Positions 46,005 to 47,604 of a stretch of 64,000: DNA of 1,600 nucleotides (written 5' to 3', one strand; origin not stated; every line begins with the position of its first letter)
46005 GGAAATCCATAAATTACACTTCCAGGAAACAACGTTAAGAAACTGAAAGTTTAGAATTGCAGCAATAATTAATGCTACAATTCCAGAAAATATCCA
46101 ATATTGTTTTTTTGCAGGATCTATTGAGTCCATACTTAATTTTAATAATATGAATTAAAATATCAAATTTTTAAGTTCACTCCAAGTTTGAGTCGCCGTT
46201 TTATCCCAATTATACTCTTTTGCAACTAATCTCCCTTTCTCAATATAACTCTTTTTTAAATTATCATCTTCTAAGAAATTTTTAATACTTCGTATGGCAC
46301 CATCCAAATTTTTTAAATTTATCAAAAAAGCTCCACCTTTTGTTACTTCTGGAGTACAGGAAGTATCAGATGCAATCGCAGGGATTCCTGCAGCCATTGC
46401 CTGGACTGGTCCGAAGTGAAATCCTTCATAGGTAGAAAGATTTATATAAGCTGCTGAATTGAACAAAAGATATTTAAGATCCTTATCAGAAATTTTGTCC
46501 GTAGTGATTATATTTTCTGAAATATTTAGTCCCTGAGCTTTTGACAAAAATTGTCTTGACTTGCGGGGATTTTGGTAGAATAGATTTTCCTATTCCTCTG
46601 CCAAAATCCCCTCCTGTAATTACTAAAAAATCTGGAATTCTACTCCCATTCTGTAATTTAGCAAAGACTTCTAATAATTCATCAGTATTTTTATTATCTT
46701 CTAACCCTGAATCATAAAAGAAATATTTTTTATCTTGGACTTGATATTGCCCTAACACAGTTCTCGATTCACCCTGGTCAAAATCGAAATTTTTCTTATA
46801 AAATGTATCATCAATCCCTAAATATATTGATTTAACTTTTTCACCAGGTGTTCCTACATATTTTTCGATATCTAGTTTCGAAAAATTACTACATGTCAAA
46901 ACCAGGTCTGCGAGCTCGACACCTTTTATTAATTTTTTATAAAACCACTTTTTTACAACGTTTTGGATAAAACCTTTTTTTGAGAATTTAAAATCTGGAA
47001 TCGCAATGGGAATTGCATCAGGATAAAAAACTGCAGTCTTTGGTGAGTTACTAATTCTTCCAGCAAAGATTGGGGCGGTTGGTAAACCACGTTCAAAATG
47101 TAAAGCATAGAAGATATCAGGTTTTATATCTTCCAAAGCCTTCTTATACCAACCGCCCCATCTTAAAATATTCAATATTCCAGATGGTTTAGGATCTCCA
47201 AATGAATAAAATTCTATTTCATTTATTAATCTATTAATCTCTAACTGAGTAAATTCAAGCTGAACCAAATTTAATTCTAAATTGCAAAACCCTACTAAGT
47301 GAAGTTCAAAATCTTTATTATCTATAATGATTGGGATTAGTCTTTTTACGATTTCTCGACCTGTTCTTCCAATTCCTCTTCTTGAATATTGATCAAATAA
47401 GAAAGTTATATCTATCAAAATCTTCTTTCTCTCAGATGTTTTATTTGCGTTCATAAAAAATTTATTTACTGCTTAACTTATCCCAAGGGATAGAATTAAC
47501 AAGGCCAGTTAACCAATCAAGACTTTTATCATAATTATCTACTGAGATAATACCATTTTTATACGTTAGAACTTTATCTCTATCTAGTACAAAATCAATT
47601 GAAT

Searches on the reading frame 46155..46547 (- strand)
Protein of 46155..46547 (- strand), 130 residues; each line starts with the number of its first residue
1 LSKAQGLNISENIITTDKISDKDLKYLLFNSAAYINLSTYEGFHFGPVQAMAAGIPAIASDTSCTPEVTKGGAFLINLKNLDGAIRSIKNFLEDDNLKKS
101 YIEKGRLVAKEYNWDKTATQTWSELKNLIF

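Call 77: search_protein_families(library=pfam, proteins=[window:46155-46547:-], max_evalue=0.001)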
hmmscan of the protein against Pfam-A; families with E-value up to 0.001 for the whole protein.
window:46155-46547:- (130 aa): 3 families
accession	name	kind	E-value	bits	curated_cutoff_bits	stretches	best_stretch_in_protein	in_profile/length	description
PF00534.26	Glycos_transf_1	-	6e-15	55.6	26.4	1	3-106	65-170/172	Glycosyl transferases group 1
PF13692.12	Glyco_trans_1_4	-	1.7e-09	38.5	27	1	4-94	53-142/142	Glycosyl transferases group 1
PF13524.12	Glyco_trans_1_2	-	6.6e-05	23.3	25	1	19-120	35-141/144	Glycosyl transferase-like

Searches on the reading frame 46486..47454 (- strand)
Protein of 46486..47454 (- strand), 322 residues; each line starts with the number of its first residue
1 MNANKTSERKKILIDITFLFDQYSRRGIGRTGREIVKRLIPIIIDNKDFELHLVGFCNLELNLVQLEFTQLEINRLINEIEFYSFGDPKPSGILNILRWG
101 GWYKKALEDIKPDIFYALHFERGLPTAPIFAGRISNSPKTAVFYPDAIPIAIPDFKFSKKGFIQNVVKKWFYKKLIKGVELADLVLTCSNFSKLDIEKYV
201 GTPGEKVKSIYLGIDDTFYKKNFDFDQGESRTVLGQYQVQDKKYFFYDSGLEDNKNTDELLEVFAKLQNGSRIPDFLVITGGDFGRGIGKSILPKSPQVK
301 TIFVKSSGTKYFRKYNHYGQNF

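Call 77: search_protein_families(library=pfam, proteins=[window:46486-47454:-], max_evalue=0.001)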
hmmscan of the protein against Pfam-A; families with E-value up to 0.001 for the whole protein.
window:46486-47454:- (322 aa): 1 family
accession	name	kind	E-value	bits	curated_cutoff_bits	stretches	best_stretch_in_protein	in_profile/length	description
PF13439.12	Glyco_transf_4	-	2.9e-06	27.8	28.5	1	79-216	40-168/170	Glycosyltransferase Family 4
